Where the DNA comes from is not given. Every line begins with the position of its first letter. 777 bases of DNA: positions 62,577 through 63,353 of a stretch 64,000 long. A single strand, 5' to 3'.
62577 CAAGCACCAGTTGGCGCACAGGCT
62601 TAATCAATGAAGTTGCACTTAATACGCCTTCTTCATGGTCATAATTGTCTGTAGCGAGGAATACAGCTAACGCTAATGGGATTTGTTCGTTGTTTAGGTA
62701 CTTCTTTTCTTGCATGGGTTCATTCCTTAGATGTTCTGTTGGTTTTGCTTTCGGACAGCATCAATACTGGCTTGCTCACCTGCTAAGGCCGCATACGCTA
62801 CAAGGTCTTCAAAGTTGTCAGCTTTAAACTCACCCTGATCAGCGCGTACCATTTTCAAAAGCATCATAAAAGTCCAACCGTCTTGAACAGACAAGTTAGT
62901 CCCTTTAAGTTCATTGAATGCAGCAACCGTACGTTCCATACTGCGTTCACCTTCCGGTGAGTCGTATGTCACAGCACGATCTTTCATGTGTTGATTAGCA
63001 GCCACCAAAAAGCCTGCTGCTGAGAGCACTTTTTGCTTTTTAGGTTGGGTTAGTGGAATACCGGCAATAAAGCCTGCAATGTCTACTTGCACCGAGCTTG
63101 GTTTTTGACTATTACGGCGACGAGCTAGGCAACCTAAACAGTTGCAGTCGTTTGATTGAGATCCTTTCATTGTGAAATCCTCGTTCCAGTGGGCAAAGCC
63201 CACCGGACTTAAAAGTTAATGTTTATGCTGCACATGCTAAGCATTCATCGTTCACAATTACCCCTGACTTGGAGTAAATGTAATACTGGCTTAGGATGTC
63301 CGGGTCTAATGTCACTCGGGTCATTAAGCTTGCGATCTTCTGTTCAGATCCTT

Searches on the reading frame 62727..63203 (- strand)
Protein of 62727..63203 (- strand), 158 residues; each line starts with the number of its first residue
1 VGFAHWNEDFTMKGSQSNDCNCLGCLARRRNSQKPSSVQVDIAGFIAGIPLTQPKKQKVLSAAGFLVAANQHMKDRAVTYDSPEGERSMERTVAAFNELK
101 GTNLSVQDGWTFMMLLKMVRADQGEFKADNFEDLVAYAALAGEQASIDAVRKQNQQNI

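Call 89: search_protein_families(library=pfam, proteins=[window:62727-63203:-], max_evalue=0.01)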
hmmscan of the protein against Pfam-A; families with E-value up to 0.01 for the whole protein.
window:62727-63203:- (158 aa): 1 family
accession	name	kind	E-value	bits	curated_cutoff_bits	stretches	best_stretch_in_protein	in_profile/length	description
PF19905.4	DUF6378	-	1.9e-11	44.5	27.1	1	69-143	6-79/81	Domain of unknown function (DUF6378)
